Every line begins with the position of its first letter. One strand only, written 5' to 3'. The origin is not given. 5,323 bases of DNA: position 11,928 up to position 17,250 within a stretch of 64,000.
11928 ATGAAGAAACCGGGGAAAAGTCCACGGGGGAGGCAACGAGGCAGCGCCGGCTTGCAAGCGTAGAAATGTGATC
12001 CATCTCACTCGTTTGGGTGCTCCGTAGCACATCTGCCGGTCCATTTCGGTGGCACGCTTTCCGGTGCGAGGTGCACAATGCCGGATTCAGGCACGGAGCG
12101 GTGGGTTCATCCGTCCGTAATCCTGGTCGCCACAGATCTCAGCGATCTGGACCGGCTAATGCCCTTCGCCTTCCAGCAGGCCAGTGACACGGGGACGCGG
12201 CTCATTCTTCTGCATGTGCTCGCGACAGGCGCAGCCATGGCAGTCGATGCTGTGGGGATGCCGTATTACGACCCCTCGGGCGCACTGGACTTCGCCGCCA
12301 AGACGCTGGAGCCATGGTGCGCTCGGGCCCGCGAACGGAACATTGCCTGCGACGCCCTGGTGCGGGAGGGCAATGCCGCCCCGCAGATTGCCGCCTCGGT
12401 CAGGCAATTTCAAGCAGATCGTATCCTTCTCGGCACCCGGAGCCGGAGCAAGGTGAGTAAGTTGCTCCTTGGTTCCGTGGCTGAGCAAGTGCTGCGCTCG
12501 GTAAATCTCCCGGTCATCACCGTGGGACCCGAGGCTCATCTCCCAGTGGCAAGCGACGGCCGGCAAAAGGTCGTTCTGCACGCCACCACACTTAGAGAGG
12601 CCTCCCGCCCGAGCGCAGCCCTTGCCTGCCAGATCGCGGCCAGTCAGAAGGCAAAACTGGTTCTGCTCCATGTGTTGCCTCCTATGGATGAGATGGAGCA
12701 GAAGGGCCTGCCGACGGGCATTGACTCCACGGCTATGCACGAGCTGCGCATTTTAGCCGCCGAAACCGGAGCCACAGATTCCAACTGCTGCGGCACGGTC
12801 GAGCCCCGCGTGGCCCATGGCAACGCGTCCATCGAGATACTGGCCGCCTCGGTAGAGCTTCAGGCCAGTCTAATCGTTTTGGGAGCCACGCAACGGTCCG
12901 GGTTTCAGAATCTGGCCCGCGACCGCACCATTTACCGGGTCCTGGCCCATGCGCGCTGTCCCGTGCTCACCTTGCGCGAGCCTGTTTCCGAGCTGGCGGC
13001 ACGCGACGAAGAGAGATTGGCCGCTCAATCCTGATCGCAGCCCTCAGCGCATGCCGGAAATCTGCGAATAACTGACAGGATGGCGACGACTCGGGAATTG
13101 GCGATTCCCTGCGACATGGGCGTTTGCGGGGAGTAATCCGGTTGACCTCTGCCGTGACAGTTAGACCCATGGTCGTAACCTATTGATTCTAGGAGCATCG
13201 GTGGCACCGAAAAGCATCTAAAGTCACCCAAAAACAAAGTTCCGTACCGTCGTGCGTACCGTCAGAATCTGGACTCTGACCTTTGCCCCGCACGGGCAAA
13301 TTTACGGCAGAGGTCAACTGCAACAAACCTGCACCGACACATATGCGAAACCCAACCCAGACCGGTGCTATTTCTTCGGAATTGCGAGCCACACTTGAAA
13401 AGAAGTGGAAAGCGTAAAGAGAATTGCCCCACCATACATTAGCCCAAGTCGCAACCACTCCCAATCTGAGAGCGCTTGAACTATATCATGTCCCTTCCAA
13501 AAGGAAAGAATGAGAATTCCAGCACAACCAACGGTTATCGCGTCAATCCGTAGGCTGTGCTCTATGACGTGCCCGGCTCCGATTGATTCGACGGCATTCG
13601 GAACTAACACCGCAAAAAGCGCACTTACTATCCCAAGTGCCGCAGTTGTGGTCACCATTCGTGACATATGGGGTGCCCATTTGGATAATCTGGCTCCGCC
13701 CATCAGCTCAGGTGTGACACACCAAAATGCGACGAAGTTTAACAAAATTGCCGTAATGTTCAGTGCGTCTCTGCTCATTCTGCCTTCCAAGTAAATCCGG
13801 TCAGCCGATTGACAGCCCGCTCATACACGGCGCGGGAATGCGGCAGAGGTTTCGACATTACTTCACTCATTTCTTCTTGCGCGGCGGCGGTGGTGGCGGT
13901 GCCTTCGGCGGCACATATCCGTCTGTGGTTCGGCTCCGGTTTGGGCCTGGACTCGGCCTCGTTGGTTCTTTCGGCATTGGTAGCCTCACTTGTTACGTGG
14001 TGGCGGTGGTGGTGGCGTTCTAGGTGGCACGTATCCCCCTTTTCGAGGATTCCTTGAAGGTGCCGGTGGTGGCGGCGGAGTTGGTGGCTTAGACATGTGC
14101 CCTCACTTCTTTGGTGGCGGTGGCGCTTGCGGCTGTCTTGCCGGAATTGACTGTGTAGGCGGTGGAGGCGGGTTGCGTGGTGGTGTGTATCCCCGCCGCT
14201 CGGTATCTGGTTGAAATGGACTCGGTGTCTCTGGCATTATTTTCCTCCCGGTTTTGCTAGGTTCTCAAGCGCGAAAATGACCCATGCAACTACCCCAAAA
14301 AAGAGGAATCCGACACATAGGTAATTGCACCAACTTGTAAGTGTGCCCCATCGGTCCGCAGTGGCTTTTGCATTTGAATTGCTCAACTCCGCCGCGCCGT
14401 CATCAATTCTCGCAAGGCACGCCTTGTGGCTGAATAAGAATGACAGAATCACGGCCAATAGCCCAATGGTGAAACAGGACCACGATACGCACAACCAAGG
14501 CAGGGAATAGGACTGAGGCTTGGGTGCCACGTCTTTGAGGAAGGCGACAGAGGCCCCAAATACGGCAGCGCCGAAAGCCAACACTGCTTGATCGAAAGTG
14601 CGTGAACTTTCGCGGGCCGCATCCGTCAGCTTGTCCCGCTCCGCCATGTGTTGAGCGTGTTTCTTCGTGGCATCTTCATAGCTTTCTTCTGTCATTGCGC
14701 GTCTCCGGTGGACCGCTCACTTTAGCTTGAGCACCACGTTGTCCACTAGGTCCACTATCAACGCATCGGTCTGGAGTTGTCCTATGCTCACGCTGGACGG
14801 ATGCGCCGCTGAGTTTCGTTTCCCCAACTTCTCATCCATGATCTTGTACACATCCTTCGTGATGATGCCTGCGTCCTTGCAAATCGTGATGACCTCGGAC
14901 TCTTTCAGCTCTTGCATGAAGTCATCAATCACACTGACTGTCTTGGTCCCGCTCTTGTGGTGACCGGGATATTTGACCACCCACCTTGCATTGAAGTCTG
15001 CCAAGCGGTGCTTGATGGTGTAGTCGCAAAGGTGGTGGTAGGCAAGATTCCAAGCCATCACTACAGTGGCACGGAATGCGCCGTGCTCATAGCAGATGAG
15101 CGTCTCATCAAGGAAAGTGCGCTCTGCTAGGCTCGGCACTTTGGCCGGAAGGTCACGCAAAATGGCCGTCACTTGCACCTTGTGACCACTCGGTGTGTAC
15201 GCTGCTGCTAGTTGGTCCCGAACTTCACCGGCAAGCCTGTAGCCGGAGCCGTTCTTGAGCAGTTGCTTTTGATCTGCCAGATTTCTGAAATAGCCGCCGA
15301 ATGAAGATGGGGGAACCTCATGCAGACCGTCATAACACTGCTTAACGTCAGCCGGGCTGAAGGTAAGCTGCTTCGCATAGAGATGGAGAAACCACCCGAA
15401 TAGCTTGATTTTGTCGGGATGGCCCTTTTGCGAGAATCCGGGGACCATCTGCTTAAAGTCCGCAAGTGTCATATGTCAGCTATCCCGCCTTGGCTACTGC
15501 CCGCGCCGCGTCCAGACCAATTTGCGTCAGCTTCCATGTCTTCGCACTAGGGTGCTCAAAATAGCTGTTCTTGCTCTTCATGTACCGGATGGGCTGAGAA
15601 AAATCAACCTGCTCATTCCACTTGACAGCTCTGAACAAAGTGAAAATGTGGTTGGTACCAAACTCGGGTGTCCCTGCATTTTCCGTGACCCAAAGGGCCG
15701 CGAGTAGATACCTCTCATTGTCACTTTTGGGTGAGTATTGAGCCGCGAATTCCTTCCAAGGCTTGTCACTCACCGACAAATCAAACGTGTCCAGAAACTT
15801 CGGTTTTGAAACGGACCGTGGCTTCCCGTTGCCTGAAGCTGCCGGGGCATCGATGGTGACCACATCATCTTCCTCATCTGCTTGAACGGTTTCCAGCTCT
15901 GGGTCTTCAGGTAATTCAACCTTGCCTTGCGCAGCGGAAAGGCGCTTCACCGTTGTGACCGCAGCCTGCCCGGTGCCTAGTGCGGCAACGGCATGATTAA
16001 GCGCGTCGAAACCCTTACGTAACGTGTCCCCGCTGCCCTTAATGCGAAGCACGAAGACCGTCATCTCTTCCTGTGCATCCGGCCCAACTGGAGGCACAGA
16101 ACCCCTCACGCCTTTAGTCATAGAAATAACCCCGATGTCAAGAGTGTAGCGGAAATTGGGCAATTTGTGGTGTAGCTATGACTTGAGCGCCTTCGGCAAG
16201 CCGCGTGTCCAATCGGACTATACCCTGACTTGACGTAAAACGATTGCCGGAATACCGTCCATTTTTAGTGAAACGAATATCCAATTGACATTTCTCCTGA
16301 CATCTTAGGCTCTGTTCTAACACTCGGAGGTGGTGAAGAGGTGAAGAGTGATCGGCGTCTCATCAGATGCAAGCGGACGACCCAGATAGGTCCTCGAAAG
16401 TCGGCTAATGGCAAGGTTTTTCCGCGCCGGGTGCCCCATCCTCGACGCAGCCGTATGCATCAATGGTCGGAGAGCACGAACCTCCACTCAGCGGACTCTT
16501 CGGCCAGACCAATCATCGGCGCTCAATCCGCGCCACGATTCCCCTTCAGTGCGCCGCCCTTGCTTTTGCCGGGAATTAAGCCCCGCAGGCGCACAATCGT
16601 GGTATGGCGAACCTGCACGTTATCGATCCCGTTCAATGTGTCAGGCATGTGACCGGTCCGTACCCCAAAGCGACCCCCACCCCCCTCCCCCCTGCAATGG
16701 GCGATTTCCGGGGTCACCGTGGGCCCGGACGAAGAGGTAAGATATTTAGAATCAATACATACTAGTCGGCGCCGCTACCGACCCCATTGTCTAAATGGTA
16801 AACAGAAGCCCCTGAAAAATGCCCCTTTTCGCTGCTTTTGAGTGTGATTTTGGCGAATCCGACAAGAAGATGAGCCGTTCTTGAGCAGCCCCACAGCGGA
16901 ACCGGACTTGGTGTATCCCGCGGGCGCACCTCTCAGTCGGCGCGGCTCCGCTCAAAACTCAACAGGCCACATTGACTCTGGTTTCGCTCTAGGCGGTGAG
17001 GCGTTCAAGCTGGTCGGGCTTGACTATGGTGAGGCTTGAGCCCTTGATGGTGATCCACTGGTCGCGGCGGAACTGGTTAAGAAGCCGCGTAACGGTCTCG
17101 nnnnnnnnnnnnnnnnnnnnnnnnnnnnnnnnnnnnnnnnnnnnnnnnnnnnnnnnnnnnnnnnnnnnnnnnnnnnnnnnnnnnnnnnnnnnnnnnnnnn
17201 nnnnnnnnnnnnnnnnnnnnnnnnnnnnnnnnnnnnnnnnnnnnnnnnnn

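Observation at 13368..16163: Accessory operon as a candidate new defence or toxin system: wHTH + HEPN + 3-TM + Pro-rich peptides + 4-TM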

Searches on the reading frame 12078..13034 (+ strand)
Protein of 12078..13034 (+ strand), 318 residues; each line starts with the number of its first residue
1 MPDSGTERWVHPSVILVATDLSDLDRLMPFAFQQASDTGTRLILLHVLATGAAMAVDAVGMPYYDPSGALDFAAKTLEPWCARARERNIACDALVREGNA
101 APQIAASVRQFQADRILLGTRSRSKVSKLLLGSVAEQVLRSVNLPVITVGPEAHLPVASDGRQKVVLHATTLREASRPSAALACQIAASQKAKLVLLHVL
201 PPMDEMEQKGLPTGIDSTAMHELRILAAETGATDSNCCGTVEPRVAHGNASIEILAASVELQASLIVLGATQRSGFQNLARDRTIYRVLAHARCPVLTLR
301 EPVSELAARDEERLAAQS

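Call 92: search_protein_families(library=phrogs, proteins=[window:12078-13034:+], max_evalue=0.01)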
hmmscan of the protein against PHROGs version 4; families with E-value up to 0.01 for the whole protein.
window:12078-13034:+ (318 aa): 1 family
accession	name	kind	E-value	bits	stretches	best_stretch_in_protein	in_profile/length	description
phrog_6929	-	other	1.6e-14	55.5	2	13-153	6-150/162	universal stress protein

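Call 93: search_protein_families(library=pfam, proteins=[window:12078-13034:+], max_evalue=0.001)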
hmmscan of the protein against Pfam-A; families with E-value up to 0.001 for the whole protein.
window:12078-13034:+ (318 aa): 1 family
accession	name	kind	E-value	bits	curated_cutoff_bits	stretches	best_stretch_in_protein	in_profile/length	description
PF00582.32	Usp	-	4.5e-36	124.9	24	2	15-149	5-140/141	Universal stress protein family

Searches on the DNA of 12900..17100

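Call 53: search_rna_families(source=window, start=12900, end=17100, threshold=evalue, max_evalue=1)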
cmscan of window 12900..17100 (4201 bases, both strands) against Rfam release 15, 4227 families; matches with E-value up to 1: 0.
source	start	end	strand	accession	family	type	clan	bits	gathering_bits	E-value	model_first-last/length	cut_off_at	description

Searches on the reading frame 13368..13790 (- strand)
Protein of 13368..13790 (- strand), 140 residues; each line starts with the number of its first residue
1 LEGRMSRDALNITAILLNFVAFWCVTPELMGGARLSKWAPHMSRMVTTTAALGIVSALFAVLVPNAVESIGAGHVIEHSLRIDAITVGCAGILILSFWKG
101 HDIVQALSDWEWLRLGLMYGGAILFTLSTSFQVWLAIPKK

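Call 3: search_protein_families(library=pfam, proteins=[window:13368-13790:-], max_evalue=1)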
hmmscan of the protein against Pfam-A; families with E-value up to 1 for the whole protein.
window:13368-13790:- (140 aa): 0 families

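Call 4: search_protein_families(library=padloc, proteins=[window:13368-13790:-], max_evalue=1)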
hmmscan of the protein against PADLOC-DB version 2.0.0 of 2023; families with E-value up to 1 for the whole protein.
window:13368-13790:- (140 aa): 0 families

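Call 5: search_protein_families(library=ncbifam, proteins=[window:13368-13790:-], max_evalue=1)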
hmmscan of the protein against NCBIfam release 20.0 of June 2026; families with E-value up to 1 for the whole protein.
window:13368-13790:- (140 aa): 1 family
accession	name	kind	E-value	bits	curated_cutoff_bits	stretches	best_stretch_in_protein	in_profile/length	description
NF008977.0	PRK12324.1-2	equivalog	0.053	12.9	234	1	42-132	202-292/297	decaprenyl-phosphate phosphoribosyltransferase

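Call 59: search_protein_representatives(protein=window:13368-13778:-)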
Query: 136 residues. Proteins with E-value up to 0.001 (for the whole library): 5; up to 1e-10: 1; up to 1e-30: 1. The best 5 are listed.
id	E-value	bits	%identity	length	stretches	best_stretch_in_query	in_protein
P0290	8.3e-55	200.9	100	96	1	41-136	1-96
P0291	1.9e-08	50.8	33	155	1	3-128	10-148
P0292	2.4e-05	40.8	51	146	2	1-34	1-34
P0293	4.4e-04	36.6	51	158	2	2-35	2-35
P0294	7.5e-04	35.9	45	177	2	4-40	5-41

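Call 92: search_protein_families(library=phrogs, proteins=[window:13368-13778:-], max_evalue=0.01)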
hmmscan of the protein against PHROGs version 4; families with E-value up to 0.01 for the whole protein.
window:13368-13778:- (136 aa): 0 families

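Call 108: find_encoding_contigs(protein=P0292, flank=5000, max_places=3)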
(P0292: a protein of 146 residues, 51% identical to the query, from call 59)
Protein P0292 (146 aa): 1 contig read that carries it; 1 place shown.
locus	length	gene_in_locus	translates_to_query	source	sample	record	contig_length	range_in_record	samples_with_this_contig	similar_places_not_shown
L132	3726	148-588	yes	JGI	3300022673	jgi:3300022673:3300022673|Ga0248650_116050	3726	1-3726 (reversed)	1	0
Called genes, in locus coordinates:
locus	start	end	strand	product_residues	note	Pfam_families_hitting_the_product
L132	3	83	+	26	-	?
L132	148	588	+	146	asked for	-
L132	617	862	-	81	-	-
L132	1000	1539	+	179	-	-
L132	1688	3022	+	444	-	PF01609:DDE_Tnp_1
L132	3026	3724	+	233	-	?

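Call 109: find_encoding_contigs(protein=P0293, flank=5000, max_places=3)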
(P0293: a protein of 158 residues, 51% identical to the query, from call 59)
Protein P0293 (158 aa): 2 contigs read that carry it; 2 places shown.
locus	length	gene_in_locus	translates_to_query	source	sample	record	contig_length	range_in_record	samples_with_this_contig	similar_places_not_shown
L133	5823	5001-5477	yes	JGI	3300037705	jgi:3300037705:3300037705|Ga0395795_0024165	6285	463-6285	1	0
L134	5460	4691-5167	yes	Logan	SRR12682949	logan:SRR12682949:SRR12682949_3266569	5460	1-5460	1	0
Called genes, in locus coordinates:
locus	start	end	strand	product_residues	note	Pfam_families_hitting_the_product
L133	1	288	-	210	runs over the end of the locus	PF01637:ATPase_2, PF25199:nSTAND_NTPase5 (faint), PF05621:TniB (weak), PF13191:AAA_16, PF13401:AAA_22, PF00004:AAA (faint)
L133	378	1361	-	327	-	PF22548:AEP-TOTE, PF01807:Zn_ribbon_DnaG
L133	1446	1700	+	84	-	-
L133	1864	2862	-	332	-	PF13481:AAA_25, PF06745:ATPase (faint)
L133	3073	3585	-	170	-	-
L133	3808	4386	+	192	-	-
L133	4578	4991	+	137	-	-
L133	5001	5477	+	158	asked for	-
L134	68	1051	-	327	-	PF22548:AEP-TOTE, PF01807:Zn_ribbon_DnaG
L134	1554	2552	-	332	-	PF13481:AAA_25, PF06745:ATPase (faint)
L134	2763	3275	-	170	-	-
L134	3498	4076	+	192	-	-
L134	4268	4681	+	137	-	-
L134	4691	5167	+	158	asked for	-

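Call 110: find_encoding_contigs(protein=P0291, flank=5000, max_places=3)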
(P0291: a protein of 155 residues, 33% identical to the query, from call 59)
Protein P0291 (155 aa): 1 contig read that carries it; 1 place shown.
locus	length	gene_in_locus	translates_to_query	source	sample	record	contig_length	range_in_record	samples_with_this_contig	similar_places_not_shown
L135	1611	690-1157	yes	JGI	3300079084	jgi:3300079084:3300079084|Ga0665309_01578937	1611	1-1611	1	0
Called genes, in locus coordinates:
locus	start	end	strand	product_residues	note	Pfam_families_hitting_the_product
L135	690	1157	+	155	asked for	-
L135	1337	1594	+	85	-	-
